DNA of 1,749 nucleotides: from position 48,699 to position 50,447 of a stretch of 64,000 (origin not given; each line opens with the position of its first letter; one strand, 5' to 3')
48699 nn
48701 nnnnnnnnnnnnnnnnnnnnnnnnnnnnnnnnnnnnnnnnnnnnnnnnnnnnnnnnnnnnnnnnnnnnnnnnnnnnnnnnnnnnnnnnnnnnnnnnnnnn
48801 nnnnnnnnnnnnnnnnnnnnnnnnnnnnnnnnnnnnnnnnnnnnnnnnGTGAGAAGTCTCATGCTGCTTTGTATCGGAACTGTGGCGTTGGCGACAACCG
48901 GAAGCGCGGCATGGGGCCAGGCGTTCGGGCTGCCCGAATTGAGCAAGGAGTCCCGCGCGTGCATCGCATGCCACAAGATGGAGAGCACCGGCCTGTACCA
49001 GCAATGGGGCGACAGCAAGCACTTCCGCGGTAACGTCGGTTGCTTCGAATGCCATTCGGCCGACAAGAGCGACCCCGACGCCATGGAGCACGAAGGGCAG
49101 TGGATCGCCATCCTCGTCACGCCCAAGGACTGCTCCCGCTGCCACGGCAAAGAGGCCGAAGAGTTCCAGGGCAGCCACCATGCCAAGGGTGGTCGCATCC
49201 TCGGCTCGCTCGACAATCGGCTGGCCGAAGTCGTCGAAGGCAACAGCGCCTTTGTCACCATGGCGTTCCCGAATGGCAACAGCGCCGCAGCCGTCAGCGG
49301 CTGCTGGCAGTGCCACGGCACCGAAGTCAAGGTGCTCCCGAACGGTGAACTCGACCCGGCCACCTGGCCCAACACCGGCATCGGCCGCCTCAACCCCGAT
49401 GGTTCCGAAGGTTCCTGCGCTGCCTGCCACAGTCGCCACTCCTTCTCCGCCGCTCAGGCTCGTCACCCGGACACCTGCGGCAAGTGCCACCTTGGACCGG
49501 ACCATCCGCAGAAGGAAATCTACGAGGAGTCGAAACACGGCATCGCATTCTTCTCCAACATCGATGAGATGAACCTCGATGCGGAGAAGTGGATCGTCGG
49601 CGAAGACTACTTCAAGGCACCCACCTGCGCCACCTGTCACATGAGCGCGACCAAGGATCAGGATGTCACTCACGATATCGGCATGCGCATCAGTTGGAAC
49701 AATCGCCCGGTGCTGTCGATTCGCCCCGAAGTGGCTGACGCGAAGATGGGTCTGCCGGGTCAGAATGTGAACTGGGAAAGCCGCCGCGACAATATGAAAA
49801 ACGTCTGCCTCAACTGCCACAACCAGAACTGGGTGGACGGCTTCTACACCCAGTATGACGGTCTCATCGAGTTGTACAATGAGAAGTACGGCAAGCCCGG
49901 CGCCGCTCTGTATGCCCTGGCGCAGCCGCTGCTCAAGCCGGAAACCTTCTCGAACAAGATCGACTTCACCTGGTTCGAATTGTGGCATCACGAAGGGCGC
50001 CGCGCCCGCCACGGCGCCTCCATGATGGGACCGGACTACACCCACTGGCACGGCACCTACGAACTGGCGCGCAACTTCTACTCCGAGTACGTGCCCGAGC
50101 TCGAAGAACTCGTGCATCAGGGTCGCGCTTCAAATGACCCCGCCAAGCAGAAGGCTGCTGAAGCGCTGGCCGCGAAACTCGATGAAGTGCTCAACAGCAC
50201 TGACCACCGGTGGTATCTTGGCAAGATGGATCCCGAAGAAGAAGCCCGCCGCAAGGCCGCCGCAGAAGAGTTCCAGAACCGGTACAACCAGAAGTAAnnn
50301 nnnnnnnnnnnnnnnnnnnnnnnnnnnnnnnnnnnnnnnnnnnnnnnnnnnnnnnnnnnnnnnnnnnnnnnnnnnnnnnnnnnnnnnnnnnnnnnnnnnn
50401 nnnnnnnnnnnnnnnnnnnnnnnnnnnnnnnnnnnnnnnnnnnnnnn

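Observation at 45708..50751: Five-gene cytochrome operon: tetrahaem cytochrome c, NrfC-like FeS protein, NrfD-like membrane protein, HAO-family octahaem cytochrome and an unknown protein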

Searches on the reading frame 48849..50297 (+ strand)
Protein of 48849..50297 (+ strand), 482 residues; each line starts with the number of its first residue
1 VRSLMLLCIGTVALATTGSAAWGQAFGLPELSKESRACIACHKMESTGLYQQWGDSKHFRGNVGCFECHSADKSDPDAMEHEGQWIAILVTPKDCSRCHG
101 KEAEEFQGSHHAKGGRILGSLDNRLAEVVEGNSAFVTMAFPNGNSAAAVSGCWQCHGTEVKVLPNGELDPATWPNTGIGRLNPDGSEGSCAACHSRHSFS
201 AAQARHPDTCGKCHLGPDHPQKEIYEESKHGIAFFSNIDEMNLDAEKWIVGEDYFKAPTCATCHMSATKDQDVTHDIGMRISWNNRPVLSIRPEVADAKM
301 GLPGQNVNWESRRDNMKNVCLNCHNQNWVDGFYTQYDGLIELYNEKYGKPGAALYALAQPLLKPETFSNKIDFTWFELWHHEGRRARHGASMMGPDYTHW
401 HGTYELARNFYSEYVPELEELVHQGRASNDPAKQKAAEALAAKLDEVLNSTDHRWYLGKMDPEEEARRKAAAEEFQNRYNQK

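Call 3: search_protein_families(library=pfam, proteins=[window:48849-50297:+], max_evalue=0.01)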
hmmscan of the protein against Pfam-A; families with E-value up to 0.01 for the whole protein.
window:48849-50297:+ (482 aa): 8 families
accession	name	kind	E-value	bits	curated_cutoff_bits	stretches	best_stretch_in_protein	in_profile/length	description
PF13447.11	Multi-haem_cyto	-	2.5e-24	86.4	21.9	1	189-335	97-233/269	Seven times multi-haem cytochrome CxxCH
PF13435.11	Cytochrome_C554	-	1.1e-10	42.7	20.8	1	209-272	1-63/84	Cytochrome c554 and c-prime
PF14522.11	Cytochrome_C7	-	3.9e-06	27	24.8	0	145-214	8-66/67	Cytochrome c7 and related cytochrome c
PF14537.11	Cytochrom_c3_2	-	5.5e-06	27.2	25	1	145-214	22-78/79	Cytochrome c3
PF09699.15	Paired_CXXCH_1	-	8.2e-06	25.9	20.6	0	187-214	6-36/41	Doubled CXXCH motif (Paired_CXXCH_1)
PF22113.1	Mtrc-MtrF_II-IV_dom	-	2.5e-05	24.3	30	0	187-326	6-129/176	Outer membrane cytochrome MtrC/MtrF-like, domains II/IV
PF03264.19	Cytochrom_NNT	-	0.00012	22.3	24.1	1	8-73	9-76/174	NapC/NirT cytochrome c family, N-terminal region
PF22678.1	Cytochrom_c_NrfB-like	-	0.0082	17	27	0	32-73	30-69/89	Cytochrome c-type protein NrfB-like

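Call 4: search_protein_families(library=ncbifam, proteins=[window:48849-50297:+], max_evalue=0.01)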
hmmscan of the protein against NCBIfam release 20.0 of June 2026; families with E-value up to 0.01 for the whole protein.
window:48849-50297:+ (482 aa): 7 families
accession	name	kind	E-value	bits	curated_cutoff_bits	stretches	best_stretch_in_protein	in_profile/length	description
NF052343.1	hydrazine_HDH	equivalog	3.9e-17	61.8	900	1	185-328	220-348/564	hydrazine dehydrogenase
TIGR03508.1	decahem_SO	subfamily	4e-10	39.6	192.2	1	32-111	67-137/258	DmsE family decaheme c-type cytochrome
TIGR03153.1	cytochr_NrfH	equivalog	2.5e-08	34.1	134.2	1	17-70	10-60/138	cytochrome c nitrite reductase small subunit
NF041028.1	decahem_GSU2203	exception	5.9e-05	22.4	325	1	31-111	97-168/317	GSU2203 family decaheme c-type cytochrome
NF041198.1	UshA_like_PCGU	equivalog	0.00021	20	275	1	36-104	443-513/519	UshA-like (seleno)protein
NF007906.0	PRK10617.1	equivalog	0.00077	19.4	349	0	9-74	26-96/200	cytochrome c-type protein NapC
TIGR03507.1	decahem_SO1788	subfamily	0.0049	15.4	209.3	1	30-114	238-315/672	OmcA/MtrC family decaheme c-type cytochrome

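Call 6: find_homologous_proteins(query=window:48849-50297:+, max_evalue=0.00001)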
Query window:48849-50297:+ (482 aa): 8000 proteins with E <= 0.00001 among 8000 candidates; the best 120 are listed.
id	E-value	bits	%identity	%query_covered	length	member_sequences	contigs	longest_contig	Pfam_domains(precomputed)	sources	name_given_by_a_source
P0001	0.0e+0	1117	96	100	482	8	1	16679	PF09699.16,PF14537.12,PF13435.12,PF13447.12,PF14522.12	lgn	-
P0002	1.2e-297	1006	86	99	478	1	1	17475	PF09699.16,PF14537.12,PF13435.12,PF13447.12,PF14522.12,PF22113.2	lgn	-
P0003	1.4e-273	926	66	94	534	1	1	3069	PF09699.16,PF14537.12,PF13435.12,PF13447.12,PF14522.12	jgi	-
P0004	1.1e-261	887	75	99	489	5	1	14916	PF09699.16,PF14537.12,PF13435.12,PF13447.12,PF14522.12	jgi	jgi:hydroxylamine dehydrogenase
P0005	5.2e-258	875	75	96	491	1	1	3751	PF09699.16,PF14537.12,PF13435.12,PF13447.12,PF14522.12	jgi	-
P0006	7.1e-258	875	77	95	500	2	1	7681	PF09699.16,PF13435.12,PF13447.12,PF14522.12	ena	-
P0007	9.7e-258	874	75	96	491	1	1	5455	PF09699.16,PF14537.12,PF13435.12,PF13447.12,PF14522.12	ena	-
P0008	4.0e-257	872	74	100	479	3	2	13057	PF09699.16,PF13435.12,PF13447.12,PF14522.12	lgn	-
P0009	4.2e-257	872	74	99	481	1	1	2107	PF09699.16,PF14537.12,PF13435.12,PF13447.12,PF14522.12,PF22113.2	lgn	-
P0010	7.0e-257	871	74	96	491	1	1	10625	PF09699.16,PF14537.12,PF13435.12,PF13447.12,PF14522.12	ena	-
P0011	1.5e-256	870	76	95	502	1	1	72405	PF09699.16,PF13435.12,PF13447.12,PF14522.12,PF22113.2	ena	-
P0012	2.7e-256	869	74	98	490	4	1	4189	PF09699.16,PF14537.12,PF13435.12,PF13447.12,PF14522.12,PF22113.2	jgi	-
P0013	3.3e-256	869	75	95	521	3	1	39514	PF09699.16,PF13435.12,PF13447.12,PF14522.12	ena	-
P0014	3.7e-256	869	72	100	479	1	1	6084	PF09699.16,PF14537.12,PF13435.12,PF13447.12,PF14522.12,PF22113.2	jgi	jgi:hypothetical protein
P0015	6.2e-256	868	75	96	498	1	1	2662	PF09699.16,PF14537.12,PF13435.12,PF13447.12,PF14522.12,PF22113.2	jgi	-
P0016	6.7e-256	868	74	97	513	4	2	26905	PF09699.16,PF14537.12,PF13435.12,PF13447.12,PF14522.12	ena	-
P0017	8.2e-256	868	74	97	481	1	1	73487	PF09699.16,PF14537.12,PF13435.12,PF13447.12,PF14522.12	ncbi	-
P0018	9.9e-256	868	75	97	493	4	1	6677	PF09699.16,PF13435.12,PF13447.12,PF14522.12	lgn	-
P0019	1.0e-255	868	76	95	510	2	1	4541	PF09699.16,PF13435.12,PF13447.12,PF14522.12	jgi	-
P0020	1.2e-255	867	73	98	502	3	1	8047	PF09699.16,PF13435.12,PF13447.12,PF14522.12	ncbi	-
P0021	1.3e-255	867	73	99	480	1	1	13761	PF09699.16,PF14537.12,PF13435.12,PF13447.12,PF14522.12,PF22113.2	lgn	-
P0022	1.6e-255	867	76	95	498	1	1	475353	PF09699.16,PF14537.12,PF13435.12,PF13447.12,PF14522.12,PF22113.2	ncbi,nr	ncbi:MAG: hydroxylamine oxidoreductase [Planctomycetes bacterium]|nr:hydroxylamine oxidoreductase [P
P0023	3.1e-255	866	77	91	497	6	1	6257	PF09699.16,PF14537.12,PF13435.12,PF13447.12,PF14522.12,PF22113.2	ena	-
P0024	8.9e-255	864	73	99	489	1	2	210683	PF09699.16,PF14537.12,PF13435.12,PF13447.12,PF14522.12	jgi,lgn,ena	-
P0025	2.7e-254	863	73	99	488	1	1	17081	PF09699.16,PF13435.12,PF13447.12,PF14522.12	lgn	-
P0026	3.0e-254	863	76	95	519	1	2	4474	PF09699.16,PF14537.12,PF13435.12,PF13447.12,PF14522.12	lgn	-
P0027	4.6e-254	862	76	96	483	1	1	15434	PF14537.12,PF13435.12,PF13447.12,PF14522.12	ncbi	-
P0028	1.1e-253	861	71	99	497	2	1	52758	PF09699.16,PF14537.12,PF13435.12,PF13447.12,PF14522.12,PF22113.2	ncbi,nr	ncbi:MAG: hydroxylamine oxidoreductase [bacterium]|nr:hydroxylamine oxidoreductase [bacterium]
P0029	7.9e-253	858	76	94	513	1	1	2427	PF09699.16,PF13435.12,PF13447.12,PF14522.12,PF22113.2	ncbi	-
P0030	1.0e-252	858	73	98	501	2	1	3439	PF09699.16,PF14537.12,PF13435.12,PF13447.12,PF14522.12,PF22113.2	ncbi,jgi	-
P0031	1.3e-252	857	75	95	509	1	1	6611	PF13435.12,PF13447.12,PF14522.12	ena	-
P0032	1.4e-252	857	75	96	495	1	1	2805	PF09699.16,PF13435.12,PF13447.12,PF14522.12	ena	-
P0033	3.7e-252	856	72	99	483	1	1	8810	PF09699.16,PF14537.12,PF13435.12,PF13447.12,PF14522.12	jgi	-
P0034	4.5e-252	856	75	95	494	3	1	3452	PF09699.16,PF14537.12,PF13435.12,PF13447.12,PF14522.12,PF22113.2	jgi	-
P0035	4.6e-252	855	73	99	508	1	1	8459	PF09699.16,PF14537.12,PF13435.12,PF13447.12,PF14522.12,PF22113.2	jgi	-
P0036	6.6e-252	855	76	94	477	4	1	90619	PF09699.16,PF14537.12,PF13435.12,PF13447.12,PF14522.12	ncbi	ncbi:MAG: multiheme c-type cytochrome [Planctomycetota bacterium]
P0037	7.2e-252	855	74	99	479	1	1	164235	PF09699.16,PF14537.12,PF13435.12,PF13447.12,PF14522.12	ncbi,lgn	-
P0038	7.8e-252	855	75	95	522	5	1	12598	PF09699.16,PF14537.12,PF13435.12,PF13447.12,PF14522.12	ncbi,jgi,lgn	ncbi:MAG: hydroxylamine dehydrogenase [Paracoccaceae bacterium]|jgi:hydroxylamine dehydrogenase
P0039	1.9e-251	853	75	95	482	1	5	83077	PF09699.16,PF14537.12,PF13435.12,PF13447.12,PF14522.12,PF22113.2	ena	-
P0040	3.2e-251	853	71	100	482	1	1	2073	PF14537.12,PF13435.12,PF13447.12,PF14522.12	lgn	-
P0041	3.2e-251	853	73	99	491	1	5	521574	PF09699.16,PF14537.12,PF13435.12,PF13447.12,PF14522.12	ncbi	-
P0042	4.4e-251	852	72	99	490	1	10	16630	PF09699.16,PF14537.12,PF13435.12,PF13447.12,PF14522.12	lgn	-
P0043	4.7e-251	852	73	97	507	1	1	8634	PF09699.16,PF14537.12,PF13435.12,PF13447.12,PF14522.12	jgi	jgi:hydroxylamine dehydrogenase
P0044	5.2e-251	852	73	95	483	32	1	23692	PF13435.12,PF13447.12,PF14522.12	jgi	jgi:hydroxylamine dehydrogenase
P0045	7.8e-251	851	72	99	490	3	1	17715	PF09699.16,PF14537.12,PF13435.12,PF13447.12,PF14522.12,PF22113.2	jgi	-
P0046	7.9e-251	851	73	98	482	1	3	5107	PF09699.16,PF14537.12,PF13435.12,PF13447.12,PF14522.12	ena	-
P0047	8.8e-251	851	73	99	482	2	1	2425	PF09699.16,PF14537.12,PF13435.12,PF13447.12,PF14522.12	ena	-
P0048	8.9e-251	851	76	94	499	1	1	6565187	PF09699.16,PF13435.12,PF13447.12,PF14522.12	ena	-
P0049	2.0e-250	850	72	100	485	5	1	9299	PF09699.16,PF14537.12,PF13435.12,PF13447.12,PF14522.12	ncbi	-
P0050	3.7e-250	849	74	99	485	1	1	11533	PF09699.16,PF14537.12,PF13435.12,PF13447.12,PF14522.12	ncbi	-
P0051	4.4e-250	849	71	99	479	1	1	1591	PF09699.16,PF14537.12,PF13435.12,PF13447.12,PF14522.12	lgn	-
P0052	5.2e-250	849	71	100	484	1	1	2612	PF09699.16,PF14537.12,PF13435.12,PF13447.12,PF14522.12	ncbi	-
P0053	5.6e-250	849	75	94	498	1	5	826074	PF09699.16,PF14537.12,PF13435.12,PF13447.12,PF14522.12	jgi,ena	-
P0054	5.8e-250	849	73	95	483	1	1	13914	PF09699.16,PF13435.12,PF13447.12,PF14522.12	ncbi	-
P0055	5.9e-250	849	75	92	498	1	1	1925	PF09699.16,PF14537.12,PF13435.12,PF13447.12,PF14522.12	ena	-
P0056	6.4e-250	848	71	99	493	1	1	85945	PF09699.16,PF14537.12,PF13447.12,PF14522.12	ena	-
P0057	7.9e-250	848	72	99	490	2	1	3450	PF09699.16,PF13435.12,PF13447.12,PF14522.12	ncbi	-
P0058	8.1e-250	848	71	100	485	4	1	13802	PF09699.16,PF14537.12,PF13435.12,PF13447.12,PF14522.12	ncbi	-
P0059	2.3e-249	847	73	95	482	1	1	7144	PF09699.16,PF14537.12,PF13435.12,PF13447.12,PF14522.12,PF22113.2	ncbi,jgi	jgi:hydroxylamine dehydrogenase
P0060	3.1e-249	846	72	99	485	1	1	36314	PF09699.16,PF14537.12,PF13435.12,PF13447.12,PF14522.12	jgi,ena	-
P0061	4.9e-249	845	71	99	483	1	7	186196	PF09699.16,PF14537.12,PF13435.12,PF13447.12,PF14522.12,PF22113.2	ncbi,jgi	-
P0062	5.0e-249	845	75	94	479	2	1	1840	PF09699.16,PF13435.12,PF13447.12,PF14522.12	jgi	jgi:hypothetical protein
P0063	8.8e-249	845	71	98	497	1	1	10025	PF09699.16,PF13435.12,PF13447.12,PF14522.12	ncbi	-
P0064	1.1e-248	844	72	99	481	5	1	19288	PF09699.16,PF13435.12,PF13447.12,PF14522.12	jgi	jgi:formate-dependent nitrite reductase cytochrome c552 subunit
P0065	1.1e-248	844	73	97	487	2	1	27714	PF13435.12,PF13447.12,PF14522.12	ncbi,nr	ncbi:MAG: hydroxylamine oxidoreductase [Deltaproteobacteria bacterium]|nr:MAG: hydroxylamine oxidore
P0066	1.7e-248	844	71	99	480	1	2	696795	PF09699.16,PF14537.12,PF13435.12,PF13447.12,PF14522.12,PF22113.2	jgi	jgi:hydroxylamine dehydrogenase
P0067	1.8e-248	844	71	99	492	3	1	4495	PF09699.16,PF13435.12,PF13447.12,PF14522.12,PF22113.2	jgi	jgi:hypothetical protein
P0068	2.4e-248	843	72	99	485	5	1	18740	PF13435.12,PF13447.12,PF14522.12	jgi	jgi:hypothetical protein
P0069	2.4e-248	843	73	95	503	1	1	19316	PF09699.16,PF13435.12,PF13447.12,PF14522.12,PF22113.2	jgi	jgi:hydroxylamine dehydrogenase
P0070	2.7e-248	843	71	99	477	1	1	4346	PF14537.12,PF13435.12,PF13447.12,PF14522.12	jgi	jgi:hypothetical protein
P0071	2.8e-248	843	74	95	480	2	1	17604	PF09699.16,PF13435.12,PF13447.12,PF14522.12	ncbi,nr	ncbi:MAG: hydroxylamine oxidoreductase [Planctomycetes bacterium]|nr:hydroxylamine oxidoreductase [P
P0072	3.4e-248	843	72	98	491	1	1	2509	PF09699.16,PF13435.12,PF13447.12,PF14522.12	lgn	-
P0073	4.1e-248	842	71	99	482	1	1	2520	PF09699.16,PF14537.12,PF13435.12,PF13447.12,PF14522.12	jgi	-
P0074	4.4e-248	842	71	100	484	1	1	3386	PF09699.16,PF13435.12,PF13447.12,PF14522.12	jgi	jgi:hypothetical protein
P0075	5.3e-248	842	75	95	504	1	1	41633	PF09699.16,PF14537.12,PF13435.12,PF13447.12,PF14522.12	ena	-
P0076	5.3e-248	842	71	99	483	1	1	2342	PF09699.16,PF14537.12,PF13435.12,PF13447.12,PF14522.12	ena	-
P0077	5.6e-248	842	72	97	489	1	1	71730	PF09699.16,PF14537.12,PF13435.12,PF13447.12,PF14522.12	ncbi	-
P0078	6.7e-248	842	70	100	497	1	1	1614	PF09699.16,PF14537.12,PF13435.12,PF13447.12,PF14522.12,PF22113.2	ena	-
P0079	1.6e-247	841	74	95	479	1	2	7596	PF09699.16,PF14537.12,PF13435.12,PF03264.20,PF13447.12,PF14522.12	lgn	-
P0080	1.9e-247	840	73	96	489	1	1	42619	PF14537.12,PF13435.12,PF13447.12,PF14522.12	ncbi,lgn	-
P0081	2.4e-247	840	72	97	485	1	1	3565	PF09699.16,PF14537.12,PF13435.12,PF13447.12,PF14522.12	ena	-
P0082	3.0e-247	840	71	99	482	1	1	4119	PF09699.16,PF13435.12,PF13447.12,PF14522.12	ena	-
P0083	4.7e-247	839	71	98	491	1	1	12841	PF09699.16,PF13435.12,PF13447.12,PF14522.12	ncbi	-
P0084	5.0e-247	839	70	98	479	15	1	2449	PF09699.16,PF14537.12,PF13435.12,PF13447.12,PF14522.12,PF22113.2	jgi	jgi:hypothetical protein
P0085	5.4e-247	839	71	98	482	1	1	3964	PF09699.16,PF14537.12,PF13435.12,PF13447.12,PF14522.12,PF22113.2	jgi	-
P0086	5.5e-247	839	70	99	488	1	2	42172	PF09699.16,PF14537.12,PF13435.12,PF13447.12,PF14522.12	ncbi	-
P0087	6.7e-247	838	70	98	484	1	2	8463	PF14537.12,PF13435.12,PF13447.12,PF14522.12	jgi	-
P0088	9.9e-247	838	72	100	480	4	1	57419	PF09699.16,PF14537.12,PF13435.12,PF13447.12,PF14522.12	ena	-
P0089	1.6e-246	837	72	99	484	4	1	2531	PF09699.16,PF14537.12,PF13435.12,PF13447.12,PF14522.12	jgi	jgi:hydroxylamine dehydrogenase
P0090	1.7e-246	837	71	100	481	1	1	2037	PF09699.16,PF13435.12,PF13447.12,PF14522.12,PF22113.2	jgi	jgi:hydroxylamine dehydrogenase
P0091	1.8e-246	837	71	99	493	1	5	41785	PF09699.16,PF13435.12,PF13447.12,PF14522.12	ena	-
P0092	2.2e-246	837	70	100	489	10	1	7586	PF14537.12,PF13435.12,PF13447.12,PF14522.12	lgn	-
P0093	2.3e-246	837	71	100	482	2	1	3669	PF09699.16,PF13435.12,PF13447.12,PF14522.12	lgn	-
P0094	2.3e-246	837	71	98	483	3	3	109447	PF09699.16,PF14537.12,PF13435.12,PF13447.12,PF14522.12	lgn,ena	-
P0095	2.3e-246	837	71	99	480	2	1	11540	PF09699.16,PF13435.12,PF13447.12,PF14522.12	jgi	jgi:hypothetical protein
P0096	2.4e-246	837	73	95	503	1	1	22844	PF09699.16,PF14537.12,PF13435.12,PF13447.12,PF14522.12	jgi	jgi:hypothetical protein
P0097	2.8e-246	836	74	95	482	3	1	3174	PF09699.16,PF14537.12,PF13435.12,PF13447.12,PF14522.12,PF22113.2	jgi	jgi:hypothetical protein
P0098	4.1e-246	836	73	94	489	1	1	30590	PF09699.16,PF14537.12,PF13435.12,PF13447.12,PF14522.12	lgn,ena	-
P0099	4.2e-246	836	75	92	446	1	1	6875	PF13447.12,PF14522.12,PF22113.2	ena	-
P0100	4.9e-246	836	71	99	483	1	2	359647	PF09699.16,PF14537.12,PF13435.12,PF13447.12,PF14522.12,PF22113.2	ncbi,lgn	-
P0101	5.4e-246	835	74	95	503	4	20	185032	PF13435.12,PF13447.12,PF14522.12,PF22113.2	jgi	-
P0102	5.8e-246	835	73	95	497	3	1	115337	PF09699.16,PF13435.12,PF13447.12,PF14522.12,PF22113.2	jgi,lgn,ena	-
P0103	6.7e-246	835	71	99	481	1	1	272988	PF09699.16,PF13435.12,PF13447.12,PF14522.12,PF22113.2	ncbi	-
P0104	7.3e-246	835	71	99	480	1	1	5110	PF09699.16,PF13435.12,PF13447.12,PF14522.12,PF22113.2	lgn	-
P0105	9.3e-246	835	72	97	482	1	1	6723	PF09699.16,PF14537.12,PF13435.12,PF13447.12,PF14522.12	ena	-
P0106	9.5e-246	835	72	96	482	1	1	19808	PF09699.16,PF14537.12,PF13435.12,PF13447.12,PF14522.12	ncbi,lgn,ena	-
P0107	1.1e-245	834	70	99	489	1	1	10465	PF09699.16,PF13435.12,PF13447.12,PF14522.12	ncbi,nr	ncbi:MAG: hydroxylamine oxidoreductase [Planctomycetes bacterium]|nr:hydroxylamine oxidoreductase [P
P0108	1.3e-245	834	71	99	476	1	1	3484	PF09699.16,PF14537.12,PF13435.12,PF13447.12,PF14522.12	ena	-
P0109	1.3e-245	834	71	98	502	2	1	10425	PF14537.12,PF13435.12,PF13447.12,PF14522.12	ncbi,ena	-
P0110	1.4e-245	834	71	100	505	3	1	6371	PF09699.16,PF14537.12,PF13435.12,PF13447.12,PF14522.12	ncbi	-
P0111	1.7e-245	834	71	98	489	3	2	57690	PF09699.16,PF14537.12,PF13435.12,PF13447.12,PF14522.12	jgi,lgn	-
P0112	2.0e-245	834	70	98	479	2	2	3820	PF09699.16,PF14537.12,PF13435.12,PF13447.12,PF14522.12,PF22113.2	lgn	-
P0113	2.3e-245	833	70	100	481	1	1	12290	PF09699.16,PF14537.12,PF13435.12,PF13447.12,PF14522.12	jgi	jgi:hypothetical protein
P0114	2.6e-245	833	70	100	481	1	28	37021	PF09699.16,PF14537.12,PF13435.12,PF13447.12,PF14522.12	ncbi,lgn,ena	-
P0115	2.6e-245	833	70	99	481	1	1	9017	PF09699.16,PF14537.12,PF13435.12,PF13447.12,PF14522.12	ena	-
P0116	3.2e-245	833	73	95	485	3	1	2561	PF09699.16,PF14537.12,PF13435.12,PF13447.12,PF14522.12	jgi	-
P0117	3.5e-245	833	71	98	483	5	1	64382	PF09699.16,PF14537.12,PF13435.12,PF13447.12,PF14522.12,PF22113.2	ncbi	-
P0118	3.6e-245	833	70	99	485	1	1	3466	PF09699.16,PF14537.12,PF13435.12,PF13447.12,PF14522.12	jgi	jgi:hypothetical protein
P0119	4.2e-245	833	75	95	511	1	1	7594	PF09699.16,PF13435.12,PF13447.12,PF14522.12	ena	-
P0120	5.3e-245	832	72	99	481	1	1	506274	PF09699.16,PF14537.12,PF13435.12,PF13447.12,PF14522.12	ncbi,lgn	-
